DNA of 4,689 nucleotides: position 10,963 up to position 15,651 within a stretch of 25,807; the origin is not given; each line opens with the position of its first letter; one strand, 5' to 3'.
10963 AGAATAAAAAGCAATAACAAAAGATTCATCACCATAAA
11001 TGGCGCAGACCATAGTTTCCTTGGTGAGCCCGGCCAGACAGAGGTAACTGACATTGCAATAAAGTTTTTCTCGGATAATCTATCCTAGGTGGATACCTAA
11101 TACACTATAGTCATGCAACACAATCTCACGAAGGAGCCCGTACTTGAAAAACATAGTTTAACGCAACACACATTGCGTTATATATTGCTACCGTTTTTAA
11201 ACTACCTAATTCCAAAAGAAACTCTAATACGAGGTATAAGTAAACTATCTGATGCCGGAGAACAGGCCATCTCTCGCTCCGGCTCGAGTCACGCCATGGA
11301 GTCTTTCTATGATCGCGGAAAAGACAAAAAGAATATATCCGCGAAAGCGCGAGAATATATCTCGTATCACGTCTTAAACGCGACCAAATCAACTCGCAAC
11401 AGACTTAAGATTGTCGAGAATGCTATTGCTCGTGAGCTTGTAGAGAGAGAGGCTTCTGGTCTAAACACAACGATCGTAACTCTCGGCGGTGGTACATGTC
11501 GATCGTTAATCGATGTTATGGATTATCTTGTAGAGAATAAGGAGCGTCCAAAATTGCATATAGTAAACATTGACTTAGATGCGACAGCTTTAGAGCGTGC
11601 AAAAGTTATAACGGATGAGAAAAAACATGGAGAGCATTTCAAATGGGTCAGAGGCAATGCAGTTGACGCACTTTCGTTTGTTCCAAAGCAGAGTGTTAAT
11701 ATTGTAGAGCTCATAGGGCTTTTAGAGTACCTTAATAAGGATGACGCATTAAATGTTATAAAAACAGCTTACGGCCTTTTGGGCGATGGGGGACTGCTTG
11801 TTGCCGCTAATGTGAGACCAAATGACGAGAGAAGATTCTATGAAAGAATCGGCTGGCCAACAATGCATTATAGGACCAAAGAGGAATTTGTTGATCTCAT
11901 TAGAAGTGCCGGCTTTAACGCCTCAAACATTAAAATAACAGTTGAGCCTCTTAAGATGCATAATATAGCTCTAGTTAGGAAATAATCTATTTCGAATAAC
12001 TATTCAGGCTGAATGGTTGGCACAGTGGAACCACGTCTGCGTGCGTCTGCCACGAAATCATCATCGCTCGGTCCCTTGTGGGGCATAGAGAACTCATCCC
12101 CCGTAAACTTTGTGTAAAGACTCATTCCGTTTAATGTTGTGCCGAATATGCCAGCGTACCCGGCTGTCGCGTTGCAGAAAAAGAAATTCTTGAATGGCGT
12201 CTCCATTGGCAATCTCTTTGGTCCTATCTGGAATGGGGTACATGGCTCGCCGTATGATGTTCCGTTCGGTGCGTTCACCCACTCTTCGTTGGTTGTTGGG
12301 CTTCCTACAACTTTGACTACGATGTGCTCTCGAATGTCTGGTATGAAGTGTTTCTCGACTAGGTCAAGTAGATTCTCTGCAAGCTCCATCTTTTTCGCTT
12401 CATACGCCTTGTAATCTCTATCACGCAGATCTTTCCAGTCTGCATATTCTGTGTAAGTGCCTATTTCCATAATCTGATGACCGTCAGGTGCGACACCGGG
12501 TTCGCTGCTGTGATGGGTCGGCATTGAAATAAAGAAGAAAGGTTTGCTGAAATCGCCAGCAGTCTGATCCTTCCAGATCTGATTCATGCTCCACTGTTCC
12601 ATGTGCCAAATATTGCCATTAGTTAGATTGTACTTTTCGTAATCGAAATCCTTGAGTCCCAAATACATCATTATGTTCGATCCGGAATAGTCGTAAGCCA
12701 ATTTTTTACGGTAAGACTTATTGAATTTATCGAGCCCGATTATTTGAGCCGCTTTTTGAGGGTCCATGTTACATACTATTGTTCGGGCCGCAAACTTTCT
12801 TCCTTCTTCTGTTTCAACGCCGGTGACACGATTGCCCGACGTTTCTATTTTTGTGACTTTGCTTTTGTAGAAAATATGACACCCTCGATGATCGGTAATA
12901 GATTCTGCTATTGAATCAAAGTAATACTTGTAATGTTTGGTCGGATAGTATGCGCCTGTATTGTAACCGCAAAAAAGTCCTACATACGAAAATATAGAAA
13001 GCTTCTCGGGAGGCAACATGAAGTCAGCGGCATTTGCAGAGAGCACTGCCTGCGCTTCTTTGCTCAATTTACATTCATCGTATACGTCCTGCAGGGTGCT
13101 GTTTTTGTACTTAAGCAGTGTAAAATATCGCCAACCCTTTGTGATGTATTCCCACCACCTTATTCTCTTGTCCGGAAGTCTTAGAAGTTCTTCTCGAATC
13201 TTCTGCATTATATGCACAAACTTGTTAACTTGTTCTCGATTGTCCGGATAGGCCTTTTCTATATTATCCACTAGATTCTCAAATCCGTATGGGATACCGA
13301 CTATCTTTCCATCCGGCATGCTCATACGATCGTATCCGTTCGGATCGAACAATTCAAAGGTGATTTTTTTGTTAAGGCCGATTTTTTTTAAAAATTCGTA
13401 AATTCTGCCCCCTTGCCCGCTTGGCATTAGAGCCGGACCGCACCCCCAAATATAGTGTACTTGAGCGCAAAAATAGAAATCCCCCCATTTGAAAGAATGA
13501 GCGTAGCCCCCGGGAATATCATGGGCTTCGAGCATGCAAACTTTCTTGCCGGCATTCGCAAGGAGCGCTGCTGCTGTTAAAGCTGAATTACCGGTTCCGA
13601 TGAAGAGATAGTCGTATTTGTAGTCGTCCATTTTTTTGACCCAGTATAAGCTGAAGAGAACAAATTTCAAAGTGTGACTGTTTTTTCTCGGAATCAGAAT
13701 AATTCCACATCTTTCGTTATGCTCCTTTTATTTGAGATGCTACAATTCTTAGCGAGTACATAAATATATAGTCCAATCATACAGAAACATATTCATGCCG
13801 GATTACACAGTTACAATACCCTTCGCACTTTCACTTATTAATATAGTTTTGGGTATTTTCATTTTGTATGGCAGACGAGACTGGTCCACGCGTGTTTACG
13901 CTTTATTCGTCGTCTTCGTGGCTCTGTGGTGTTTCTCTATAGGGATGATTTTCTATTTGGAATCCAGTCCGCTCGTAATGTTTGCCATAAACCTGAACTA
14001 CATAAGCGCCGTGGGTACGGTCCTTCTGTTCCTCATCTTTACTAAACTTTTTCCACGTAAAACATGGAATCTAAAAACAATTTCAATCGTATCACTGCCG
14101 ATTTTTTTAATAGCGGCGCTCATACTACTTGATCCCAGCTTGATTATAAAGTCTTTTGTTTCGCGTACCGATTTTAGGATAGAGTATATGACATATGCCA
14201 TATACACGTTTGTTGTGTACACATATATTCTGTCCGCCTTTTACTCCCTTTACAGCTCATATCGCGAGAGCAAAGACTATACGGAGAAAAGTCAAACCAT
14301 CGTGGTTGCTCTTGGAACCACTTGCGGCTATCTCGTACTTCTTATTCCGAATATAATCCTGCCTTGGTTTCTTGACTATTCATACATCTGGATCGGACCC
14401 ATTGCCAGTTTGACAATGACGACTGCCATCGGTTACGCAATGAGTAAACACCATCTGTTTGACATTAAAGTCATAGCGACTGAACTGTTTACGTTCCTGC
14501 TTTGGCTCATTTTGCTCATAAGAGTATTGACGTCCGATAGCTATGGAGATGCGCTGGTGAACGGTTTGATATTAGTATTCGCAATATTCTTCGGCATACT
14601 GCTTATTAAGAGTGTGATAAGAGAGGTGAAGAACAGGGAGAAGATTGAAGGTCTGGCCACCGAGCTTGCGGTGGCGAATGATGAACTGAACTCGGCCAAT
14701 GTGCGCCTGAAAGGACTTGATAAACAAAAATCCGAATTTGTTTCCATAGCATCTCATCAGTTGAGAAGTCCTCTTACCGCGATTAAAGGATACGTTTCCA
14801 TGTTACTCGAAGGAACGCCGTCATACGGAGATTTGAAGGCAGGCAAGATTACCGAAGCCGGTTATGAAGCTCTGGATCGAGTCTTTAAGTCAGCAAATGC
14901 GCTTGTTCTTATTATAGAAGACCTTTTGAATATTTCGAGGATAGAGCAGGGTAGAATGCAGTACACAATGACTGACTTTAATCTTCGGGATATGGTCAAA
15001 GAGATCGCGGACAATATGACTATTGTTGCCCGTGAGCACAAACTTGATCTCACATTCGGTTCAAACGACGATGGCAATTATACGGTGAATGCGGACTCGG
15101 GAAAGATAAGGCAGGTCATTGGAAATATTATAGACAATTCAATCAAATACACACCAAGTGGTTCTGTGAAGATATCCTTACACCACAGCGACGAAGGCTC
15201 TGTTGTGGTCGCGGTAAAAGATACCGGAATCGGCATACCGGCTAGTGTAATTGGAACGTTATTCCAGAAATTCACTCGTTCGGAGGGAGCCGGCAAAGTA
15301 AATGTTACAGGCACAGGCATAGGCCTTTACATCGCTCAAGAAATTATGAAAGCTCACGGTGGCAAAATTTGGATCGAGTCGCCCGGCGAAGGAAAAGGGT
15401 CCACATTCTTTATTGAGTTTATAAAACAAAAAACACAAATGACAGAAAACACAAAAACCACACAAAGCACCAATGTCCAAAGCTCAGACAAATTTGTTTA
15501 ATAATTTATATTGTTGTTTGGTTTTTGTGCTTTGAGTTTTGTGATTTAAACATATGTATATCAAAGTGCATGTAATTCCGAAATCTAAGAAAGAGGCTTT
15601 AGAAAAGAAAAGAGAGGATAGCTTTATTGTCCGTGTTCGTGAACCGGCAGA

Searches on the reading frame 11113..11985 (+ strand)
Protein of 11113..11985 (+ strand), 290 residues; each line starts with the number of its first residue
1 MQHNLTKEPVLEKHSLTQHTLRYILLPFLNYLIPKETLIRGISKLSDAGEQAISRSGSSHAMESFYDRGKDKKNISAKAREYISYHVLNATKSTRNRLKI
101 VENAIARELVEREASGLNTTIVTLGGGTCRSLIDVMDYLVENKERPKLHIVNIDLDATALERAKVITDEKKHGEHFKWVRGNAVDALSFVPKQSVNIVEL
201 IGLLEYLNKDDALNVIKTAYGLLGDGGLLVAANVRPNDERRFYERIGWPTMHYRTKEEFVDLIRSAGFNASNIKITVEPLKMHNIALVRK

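Call 18: search_protein_families(library=pfam, proteins=[window:11113-11985:+], max_evalue=0.001)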
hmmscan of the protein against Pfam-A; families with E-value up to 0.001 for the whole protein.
window:11113-11985:+ (290 aa): 5 families
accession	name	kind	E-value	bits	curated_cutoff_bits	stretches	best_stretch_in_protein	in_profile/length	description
PF08242.18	Methyltransf_12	-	1.6e-06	29.2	30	1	124-229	3-98/98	Methyltransferase domain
PF13649.12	Methyltransf_25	-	9.6e-06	26.6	27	1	124-227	4-97/97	Methyltransferase domain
PF12147.14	Methyltransf_20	-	0.00018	21.2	21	1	92-275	108-296/309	Putative methyltransferase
PF13847.12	Methyltransf_31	-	0.00034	20.7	27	1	119-235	5-113/145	Methyltransferase domain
PF08241.18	Methyltransf_11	-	0.00047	21.2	21.2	1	146-230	18-94/95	Methyltransferase domain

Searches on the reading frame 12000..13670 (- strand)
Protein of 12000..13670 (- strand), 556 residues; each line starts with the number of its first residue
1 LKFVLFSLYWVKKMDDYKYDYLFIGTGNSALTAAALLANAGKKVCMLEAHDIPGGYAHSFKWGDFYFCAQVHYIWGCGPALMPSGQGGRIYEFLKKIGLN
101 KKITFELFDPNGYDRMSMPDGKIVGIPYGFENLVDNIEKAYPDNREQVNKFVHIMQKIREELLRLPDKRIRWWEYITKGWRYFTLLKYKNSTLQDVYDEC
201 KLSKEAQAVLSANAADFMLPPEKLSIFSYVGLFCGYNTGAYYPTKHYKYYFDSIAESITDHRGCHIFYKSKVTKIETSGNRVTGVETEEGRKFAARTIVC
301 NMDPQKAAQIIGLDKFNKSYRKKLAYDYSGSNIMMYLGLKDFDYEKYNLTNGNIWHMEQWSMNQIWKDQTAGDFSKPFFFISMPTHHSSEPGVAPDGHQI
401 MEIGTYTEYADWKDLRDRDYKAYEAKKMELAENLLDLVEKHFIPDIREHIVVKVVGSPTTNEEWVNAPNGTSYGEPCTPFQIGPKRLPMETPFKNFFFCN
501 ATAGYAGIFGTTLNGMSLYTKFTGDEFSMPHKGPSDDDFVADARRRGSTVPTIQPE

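Call 18: search_protein_families(library=pfam, proteins=[window:12000-13670:-], max_evalue=0.001)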
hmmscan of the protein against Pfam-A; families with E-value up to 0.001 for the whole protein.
window:12000-13670:- (556 aa): 7 families
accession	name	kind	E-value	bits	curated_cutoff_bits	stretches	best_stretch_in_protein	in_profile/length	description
PF01593.30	Amino_oxidase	-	6.9e-15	55.7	19.8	1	31-313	4-261/443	Flavin containing amine oxidoreductase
PF13450.12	NAD_binding_8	-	4.5e-09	36.9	21.9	1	24-79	2-59/68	NAD(P)-binding Rossmann-like domain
PF01266.30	DAO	-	1.3e-07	31.9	27.9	1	24-302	5-202/353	FAD dependent oxidoreductase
PF12831.13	FAD_oxidored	-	8.4e-05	22.5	27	0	22-57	3-38/416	FAD dependent oxidoreductase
PF00070.33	Pyr_redox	-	0.00019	22.3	22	0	23-52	4-33/82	Pyridine nucleotide-disulphide oxidoreductase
PF13738.12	Pyr_redox_3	-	0.00064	19.5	30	0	13-50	158-196/305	Pyridine nucleotide-disulphide oxidoreductase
PF01946.23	Thi4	-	0.00089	19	26.2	0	12-56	10-56/235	Thi4 family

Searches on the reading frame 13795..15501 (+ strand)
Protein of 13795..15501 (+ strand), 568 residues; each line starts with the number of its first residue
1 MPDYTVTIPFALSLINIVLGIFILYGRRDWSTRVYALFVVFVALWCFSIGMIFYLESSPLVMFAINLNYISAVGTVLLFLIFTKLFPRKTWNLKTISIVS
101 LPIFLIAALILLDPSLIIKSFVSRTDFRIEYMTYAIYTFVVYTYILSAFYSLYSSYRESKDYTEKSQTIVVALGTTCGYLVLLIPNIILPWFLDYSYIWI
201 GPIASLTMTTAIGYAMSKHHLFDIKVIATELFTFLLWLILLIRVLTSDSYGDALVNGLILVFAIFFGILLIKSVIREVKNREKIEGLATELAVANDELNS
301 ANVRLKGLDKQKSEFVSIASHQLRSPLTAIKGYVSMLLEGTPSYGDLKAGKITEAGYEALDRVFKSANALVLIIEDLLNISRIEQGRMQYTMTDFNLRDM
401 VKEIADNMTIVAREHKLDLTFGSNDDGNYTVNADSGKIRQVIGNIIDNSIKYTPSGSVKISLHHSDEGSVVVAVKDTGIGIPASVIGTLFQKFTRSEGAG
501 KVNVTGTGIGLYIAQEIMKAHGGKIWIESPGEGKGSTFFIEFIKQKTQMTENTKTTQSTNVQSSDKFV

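Call 18: search_protein_families(library=pfam, proteins=[window:13795-15501:+], max_evalue=0.001)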
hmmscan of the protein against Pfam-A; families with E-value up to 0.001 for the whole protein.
window:13795-15501:+ (568 aa): 4 families
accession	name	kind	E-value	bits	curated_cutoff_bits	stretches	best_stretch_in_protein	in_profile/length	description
PF02518.31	HATPase_c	-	1e-26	94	26.4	1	434-542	2-107/111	Histidine kinase-, DNA gyrase B-, and HSP90-like ATPase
PF00512.31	HisKA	-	8.4e-15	55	26.9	1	311-386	1-66/66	His Kinase A (phospho-acceptor) domain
PF16927.11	HisKA_7TM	-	1.2e-08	35.6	28.6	1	10-224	3-222/224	N-terminal 7TM region of histidine kinase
PF13589.12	HATPase_c_3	-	7.1e-05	23.3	25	1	440-562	5-125/137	Histidine kinase-, DNA gyrase B-, and HSP90-like ATPase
